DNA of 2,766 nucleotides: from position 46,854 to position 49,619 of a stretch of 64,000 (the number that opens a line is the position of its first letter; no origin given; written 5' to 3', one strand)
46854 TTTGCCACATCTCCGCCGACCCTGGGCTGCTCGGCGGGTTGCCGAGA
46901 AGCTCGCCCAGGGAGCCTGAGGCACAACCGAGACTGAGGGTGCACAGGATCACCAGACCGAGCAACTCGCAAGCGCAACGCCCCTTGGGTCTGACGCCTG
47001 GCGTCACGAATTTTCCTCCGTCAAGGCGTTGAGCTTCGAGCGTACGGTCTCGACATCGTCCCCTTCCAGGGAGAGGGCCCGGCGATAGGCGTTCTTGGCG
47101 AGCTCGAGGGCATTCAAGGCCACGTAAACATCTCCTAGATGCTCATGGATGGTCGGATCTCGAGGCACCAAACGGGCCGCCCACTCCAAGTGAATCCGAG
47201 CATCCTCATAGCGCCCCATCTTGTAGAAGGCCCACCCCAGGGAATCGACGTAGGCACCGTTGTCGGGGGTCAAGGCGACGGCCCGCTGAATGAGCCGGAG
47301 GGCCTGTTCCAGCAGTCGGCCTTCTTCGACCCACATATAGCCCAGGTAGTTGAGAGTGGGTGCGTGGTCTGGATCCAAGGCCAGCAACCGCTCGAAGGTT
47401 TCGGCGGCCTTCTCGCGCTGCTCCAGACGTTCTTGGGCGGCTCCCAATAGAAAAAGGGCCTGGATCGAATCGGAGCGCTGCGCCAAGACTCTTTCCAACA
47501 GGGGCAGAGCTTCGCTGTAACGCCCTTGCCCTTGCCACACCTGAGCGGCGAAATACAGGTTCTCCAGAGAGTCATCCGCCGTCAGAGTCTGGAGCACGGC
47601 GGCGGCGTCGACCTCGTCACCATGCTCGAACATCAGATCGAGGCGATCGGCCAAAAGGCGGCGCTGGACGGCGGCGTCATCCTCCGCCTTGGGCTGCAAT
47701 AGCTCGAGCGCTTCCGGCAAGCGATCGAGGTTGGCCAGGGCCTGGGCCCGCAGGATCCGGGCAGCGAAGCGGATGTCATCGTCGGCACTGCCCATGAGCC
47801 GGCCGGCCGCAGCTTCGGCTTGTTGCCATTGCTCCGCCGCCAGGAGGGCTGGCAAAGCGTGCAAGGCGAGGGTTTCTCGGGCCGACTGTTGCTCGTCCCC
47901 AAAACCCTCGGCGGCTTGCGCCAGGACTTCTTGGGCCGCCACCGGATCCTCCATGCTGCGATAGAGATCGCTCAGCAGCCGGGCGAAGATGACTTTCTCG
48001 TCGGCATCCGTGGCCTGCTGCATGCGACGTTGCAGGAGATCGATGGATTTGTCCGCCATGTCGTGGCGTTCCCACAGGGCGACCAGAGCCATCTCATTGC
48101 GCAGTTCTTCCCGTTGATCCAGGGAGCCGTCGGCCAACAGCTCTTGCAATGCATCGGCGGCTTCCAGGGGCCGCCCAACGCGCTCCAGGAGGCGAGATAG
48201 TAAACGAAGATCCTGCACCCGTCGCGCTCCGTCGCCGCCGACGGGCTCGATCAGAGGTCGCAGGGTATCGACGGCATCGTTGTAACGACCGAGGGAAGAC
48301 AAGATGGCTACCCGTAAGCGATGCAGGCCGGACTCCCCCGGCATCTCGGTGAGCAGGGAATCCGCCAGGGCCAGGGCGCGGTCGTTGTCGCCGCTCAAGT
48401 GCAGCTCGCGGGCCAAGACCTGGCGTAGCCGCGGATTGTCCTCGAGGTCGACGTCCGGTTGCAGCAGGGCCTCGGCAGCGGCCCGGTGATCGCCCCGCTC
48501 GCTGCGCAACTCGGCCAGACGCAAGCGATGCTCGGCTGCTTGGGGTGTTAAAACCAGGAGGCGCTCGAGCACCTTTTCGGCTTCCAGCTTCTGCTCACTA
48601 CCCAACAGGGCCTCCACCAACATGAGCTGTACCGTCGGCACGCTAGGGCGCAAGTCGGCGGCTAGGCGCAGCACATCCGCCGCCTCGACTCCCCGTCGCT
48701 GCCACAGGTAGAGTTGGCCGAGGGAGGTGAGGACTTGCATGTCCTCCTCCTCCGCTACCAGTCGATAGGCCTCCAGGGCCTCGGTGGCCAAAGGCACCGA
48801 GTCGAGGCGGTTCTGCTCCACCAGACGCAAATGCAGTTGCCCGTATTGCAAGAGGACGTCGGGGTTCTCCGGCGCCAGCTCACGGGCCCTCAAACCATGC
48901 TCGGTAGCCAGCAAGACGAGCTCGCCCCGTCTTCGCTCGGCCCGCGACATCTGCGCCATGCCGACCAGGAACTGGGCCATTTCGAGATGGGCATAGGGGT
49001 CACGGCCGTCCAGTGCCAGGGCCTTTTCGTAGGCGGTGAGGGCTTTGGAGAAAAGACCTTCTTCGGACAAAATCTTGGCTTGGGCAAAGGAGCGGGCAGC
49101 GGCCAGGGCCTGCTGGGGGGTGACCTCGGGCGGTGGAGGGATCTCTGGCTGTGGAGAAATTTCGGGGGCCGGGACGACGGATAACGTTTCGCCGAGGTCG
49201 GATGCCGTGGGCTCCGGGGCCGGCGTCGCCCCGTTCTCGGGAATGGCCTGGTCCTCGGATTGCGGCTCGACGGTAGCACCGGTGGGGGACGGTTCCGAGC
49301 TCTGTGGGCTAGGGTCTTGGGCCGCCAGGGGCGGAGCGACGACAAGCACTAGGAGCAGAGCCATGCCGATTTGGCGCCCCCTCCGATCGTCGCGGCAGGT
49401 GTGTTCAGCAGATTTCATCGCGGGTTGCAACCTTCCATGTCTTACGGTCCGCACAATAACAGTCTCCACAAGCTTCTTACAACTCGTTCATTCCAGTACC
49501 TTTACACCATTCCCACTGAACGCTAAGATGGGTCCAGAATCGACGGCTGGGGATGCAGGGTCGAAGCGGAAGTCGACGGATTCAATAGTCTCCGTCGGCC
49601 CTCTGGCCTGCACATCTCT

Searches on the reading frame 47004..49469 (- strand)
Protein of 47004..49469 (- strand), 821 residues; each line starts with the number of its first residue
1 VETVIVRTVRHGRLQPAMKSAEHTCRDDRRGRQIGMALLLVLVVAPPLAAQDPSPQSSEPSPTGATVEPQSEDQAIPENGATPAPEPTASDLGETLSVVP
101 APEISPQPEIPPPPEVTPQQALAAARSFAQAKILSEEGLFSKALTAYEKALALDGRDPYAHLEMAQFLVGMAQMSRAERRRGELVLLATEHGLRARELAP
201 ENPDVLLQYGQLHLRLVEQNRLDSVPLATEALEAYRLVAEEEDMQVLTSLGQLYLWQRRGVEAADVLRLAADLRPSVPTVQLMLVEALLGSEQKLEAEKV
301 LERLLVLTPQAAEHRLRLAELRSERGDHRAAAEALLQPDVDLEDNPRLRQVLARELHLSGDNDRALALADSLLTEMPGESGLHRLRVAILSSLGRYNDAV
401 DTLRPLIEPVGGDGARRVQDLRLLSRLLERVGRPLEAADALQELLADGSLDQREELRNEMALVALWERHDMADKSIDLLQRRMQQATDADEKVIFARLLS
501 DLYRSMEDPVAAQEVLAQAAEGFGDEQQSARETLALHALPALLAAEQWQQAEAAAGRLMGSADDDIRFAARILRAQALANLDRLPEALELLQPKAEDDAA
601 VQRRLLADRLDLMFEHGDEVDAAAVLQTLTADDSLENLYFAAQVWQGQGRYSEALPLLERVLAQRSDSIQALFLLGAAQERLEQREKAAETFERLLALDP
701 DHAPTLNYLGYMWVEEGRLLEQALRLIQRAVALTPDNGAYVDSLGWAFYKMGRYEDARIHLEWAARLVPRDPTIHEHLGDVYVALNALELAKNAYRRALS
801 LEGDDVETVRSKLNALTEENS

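Call 83: search_protein_families(library=pfam, proteins=[window:47004-49469:-], max_evalue=0.00001)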
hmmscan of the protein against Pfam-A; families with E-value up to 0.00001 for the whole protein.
window:47004-49469:- (821 aa): 14 families
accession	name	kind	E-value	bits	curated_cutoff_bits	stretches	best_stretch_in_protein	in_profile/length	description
PF14559.12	TPR_19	-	3.5e-25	88.5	25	1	648-704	4-59/68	Tetratricopeptide repeat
PF13414.12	TPR_11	-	7.2e-25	86.9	26.8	0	747-785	3-41/42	TPR repeat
PF13428.12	TPR_14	-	1.7e-23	81.1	23.5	0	280-321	3-44/44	Tetratricopeptide repeat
PF07719.23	TPR_2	-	2.9e-22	77.3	27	0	670-702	2-34/34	Tetratricopeptide repeat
PF00515.34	TPR_1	-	6e-22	76.9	27.8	0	670-702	2-34/34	Tetratricopeptide repeat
PF13432.12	TPR_16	-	1.4e-21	77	32.7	2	744-799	3-58/65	Tetratricopeptide repeat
PF13181.12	TPR_8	-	4.7e-17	61.1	25.7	0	670-702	2-34/34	Tetratricopeptide repeat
PF13431.12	TPR_17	-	1.5e-16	59.6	24.4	0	146-177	1-32/34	Tetratricopeptide repeat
PF23914.1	TPR_CcmH_CycH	-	3.4e-16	59.9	42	0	236-334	42-143/158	Cytochrome c-type biogenesis protein H TPR domain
PF12895.13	ANAPC3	-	8.7e-15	55.2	27.2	0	631-694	19-81/82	Anaphase-promoting complex, cyclosome, subunit 3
PF13424.12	TPR_12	-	1.6e-14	54.3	30.1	0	640-699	8-75/77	Tetratricopeptide repeat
PF13371.12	TPR_9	-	1.1e-08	35.4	35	0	720-775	11-66/73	Tetratricopeptide repeat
PF13176.12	TPR_7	-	2e-08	34.1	27.9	0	671-701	1-31/36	Tetratricopeptide repeat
PF12569.14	NatA_aux_su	-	1.9e-06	27.6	33.3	0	636-702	5-71/515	N-terminal acetyltransferase A, auxiliary subunit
